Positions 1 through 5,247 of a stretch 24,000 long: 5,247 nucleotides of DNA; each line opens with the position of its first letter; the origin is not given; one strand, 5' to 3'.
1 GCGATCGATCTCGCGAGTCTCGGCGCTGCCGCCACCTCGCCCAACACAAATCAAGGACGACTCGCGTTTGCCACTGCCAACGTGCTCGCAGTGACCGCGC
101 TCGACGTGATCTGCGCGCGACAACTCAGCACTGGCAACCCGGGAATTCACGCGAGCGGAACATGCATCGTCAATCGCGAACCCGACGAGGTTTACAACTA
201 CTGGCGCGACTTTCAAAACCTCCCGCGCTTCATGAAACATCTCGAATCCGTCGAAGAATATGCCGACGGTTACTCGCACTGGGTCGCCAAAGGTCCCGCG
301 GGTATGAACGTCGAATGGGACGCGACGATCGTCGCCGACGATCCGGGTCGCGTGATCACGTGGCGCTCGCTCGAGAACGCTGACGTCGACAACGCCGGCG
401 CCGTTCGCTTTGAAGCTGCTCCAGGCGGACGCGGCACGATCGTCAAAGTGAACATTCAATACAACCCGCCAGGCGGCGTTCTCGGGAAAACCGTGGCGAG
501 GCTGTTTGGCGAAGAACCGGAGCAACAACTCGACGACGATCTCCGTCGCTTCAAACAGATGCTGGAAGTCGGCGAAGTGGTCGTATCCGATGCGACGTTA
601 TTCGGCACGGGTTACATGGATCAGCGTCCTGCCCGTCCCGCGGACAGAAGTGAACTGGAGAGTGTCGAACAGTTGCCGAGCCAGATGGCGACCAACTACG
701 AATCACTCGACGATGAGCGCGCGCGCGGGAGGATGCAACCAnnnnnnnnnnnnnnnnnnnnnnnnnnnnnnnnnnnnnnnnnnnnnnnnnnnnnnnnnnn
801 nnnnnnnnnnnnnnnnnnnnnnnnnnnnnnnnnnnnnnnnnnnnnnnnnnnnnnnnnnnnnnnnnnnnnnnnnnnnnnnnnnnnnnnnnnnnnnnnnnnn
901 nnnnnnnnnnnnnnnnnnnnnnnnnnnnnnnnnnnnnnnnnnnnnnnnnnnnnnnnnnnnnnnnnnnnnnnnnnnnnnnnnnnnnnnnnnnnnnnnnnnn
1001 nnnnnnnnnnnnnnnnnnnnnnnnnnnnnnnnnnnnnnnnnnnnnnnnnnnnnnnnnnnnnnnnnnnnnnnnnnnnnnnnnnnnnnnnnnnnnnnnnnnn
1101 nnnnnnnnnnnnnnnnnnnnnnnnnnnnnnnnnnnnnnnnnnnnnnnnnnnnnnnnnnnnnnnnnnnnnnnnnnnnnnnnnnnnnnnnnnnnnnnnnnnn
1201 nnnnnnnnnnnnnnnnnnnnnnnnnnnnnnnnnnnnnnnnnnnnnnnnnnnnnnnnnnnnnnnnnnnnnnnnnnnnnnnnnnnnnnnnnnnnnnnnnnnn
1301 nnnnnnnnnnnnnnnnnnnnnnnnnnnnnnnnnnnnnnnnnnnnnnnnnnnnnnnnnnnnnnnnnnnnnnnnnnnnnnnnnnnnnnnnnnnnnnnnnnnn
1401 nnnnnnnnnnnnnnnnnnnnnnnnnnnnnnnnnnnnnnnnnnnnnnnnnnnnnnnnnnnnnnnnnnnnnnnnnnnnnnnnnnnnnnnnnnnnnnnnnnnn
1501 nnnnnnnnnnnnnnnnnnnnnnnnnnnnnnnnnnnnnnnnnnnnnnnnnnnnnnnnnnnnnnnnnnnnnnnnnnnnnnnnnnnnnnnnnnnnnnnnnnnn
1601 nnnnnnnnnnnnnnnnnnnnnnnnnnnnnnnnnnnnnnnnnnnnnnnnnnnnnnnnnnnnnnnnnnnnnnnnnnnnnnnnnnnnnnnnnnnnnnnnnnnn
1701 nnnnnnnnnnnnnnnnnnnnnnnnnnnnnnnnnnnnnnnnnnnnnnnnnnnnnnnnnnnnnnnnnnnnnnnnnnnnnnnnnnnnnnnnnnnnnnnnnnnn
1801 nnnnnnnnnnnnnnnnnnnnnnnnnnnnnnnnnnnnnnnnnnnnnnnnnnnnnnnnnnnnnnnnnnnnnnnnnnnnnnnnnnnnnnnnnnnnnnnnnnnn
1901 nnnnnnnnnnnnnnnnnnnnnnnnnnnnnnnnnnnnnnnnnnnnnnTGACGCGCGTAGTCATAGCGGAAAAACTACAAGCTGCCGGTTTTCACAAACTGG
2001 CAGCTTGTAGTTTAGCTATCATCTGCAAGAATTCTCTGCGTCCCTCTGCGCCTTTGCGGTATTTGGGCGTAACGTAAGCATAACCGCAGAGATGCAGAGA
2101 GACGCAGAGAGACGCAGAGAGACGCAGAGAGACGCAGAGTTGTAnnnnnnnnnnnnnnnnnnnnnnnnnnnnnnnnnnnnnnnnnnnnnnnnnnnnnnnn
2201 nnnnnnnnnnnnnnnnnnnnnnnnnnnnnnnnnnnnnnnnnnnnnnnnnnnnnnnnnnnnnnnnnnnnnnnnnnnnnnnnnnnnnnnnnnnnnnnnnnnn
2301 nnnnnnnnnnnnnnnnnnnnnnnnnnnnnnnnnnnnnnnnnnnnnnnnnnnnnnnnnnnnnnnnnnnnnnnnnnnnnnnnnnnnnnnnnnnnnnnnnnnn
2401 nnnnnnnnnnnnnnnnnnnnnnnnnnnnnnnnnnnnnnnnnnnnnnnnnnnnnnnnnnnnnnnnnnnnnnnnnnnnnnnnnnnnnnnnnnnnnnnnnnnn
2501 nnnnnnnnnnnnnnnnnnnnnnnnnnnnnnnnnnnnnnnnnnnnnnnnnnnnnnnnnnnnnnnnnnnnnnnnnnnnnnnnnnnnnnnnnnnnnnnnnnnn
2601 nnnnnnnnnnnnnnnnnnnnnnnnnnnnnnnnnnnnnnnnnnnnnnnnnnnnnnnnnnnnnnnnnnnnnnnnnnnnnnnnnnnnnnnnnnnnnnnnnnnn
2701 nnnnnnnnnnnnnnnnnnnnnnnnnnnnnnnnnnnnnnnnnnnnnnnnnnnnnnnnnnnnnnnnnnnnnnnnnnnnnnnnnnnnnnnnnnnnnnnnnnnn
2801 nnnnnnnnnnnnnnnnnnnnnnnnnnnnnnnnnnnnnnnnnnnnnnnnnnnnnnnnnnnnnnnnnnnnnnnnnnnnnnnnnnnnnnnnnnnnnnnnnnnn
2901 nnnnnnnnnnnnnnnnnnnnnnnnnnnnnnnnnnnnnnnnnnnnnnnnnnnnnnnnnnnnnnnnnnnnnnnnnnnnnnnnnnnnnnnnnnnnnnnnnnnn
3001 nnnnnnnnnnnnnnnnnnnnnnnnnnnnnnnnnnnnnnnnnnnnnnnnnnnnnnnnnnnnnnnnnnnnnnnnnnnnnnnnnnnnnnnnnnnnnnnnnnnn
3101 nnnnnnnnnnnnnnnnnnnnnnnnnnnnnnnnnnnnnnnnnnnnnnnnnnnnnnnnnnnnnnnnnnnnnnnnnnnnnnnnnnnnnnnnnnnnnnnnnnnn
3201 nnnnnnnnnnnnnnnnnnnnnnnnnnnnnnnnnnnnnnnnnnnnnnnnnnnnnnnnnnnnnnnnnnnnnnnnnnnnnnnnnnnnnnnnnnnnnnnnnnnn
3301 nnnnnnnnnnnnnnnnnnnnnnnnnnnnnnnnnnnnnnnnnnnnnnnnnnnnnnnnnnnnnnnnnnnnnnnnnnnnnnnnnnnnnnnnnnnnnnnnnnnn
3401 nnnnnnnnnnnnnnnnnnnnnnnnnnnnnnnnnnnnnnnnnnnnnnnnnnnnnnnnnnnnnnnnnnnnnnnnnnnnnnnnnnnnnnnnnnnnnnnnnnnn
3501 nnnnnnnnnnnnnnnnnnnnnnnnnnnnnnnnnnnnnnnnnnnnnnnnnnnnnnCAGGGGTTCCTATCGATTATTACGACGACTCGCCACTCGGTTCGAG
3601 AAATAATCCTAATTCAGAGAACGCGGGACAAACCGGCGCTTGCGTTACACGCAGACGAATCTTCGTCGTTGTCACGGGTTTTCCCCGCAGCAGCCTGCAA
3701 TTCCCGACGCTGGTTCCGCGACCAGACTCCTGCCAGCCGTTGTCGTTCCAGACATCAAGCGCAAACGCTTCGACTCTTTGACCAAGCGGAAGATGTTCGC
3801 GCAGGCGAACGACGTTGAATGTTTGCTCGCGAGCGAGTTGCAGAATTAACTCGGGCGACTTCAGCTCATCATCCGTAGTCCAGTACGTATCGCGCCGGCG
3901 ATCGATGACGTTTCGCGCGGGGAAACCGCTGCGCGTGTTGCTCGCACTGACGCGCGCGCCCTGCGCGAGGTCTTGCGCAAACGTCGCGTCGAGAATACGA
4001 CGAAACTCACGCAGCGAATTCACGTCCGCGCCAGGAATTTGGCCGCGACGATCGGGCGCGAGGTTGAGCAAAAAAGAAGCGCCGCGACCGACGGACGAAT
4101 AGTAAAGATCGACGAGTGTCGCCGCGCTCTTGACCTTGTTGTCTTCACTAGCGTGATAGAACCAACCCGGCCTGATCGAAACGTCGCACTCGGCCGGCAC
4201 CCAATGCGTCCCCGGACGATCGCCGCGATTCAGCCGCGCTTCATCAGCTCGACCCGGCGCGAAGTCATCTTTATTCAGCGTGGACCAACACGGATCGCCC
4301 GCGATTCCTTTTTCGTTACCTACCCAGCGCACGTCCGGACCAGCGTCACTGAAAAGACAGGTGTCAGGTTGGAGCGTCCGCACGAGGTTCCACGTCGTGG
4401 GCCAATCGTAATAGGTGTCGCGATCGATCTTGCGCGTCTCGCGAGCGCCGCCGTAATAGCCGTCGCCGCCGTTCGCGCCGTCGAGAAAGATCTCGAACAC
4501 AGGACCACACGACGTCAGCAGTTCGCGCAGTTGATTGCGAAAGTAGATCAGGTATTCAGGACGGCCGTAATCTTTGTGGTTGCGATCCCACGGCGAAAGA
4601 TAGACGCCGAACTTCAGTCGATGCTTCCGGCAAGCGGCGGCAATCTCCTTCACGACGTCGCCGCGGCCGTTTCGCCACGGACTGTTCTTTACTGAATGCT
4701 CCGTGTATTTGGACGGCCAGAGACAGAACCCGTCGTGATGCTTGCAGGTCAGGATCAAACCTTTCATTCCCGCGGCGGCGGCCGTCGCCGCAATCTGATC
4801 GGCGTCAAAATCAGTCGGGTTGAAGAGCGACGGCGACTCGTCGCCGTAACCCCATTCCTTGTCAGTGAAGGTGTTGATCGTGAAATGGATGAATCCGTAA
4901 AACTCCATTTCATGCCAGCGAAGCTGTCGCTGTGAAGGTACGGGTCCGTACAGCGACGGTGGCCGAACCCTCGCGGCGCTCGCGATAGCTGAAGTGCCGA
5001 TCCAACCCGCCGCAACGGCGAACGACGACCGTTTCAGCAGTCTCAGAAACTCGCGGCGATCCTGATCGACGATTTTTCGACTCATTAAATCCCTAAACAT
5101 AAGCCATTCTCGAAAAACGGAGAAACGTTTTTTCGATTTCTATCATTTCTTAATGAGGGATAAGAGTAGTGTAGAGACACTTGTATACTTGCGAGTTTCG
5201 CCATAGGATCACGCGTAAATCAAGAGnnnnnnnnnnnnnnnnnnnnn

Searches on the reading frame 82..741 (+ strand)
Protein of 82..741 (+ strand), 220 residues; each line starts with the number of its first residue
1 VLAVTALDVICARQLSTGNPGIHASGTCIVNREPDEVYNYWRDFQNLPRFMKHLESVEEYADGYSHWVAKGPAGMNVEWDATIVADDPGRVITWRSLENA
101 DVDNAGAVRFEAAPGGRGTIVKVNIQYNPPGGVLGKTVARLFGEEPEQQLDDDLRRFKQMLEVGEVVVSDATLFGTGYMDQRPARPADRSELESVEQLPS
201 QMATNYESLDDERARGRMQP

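Call 5: search_protein_families(library=pfam, proteins=[window:82-741:+], max_evalue=0.01)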
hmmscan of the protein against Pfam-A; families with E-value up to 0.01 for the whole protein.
window:82-741:+ (220 aa): 2 families
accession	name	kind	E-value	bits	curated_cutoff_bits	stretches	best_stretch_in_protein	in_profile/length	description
PF03364.25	Polyketide_cyc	-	2.1e-15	57.5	23.4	1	30-154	1-125/126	Polyketide cyclase / dehydrase and lipid transport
PF10604.15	Polyketide_cyc2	-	1e-09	39.3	27.4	1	23-159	3-139/142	Polyketide cyclase / dehydrase and lipid transport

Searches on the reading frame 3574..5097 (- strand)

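Call 5: search_protein_families(library=pfam, proteins=[window:3574-5097:-], max_evalue=0.01)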
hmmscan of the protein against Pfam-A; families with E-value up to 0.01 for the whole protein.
window:3574-5097:- (507 aa): 3 families
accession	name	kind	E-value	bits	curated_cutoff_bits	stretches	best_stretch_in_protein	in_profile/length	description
PF01120.23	Alpha_L_fucos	-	2.8e-36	126.1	25.2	1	69-367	68-338/345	Alpha-L-fucosidase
PF00754.31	F5_F8_type_C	-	1.5e-07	32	28.2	1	383-486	2-114/127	F5/8 type C domain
PF14871.12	GHL6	-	0.006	17.2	35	1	98-169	1-66/132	Hypothetical glycosyl hydrolase 6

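Call 6: search_protein_families(library=padloc, proteins=[window:3574-5097:-], max_evalue=0.01)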
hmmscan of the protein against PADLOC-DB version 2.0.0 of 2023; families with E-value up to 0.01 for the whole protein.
window:3574-5097:- (507 aa): 0 families
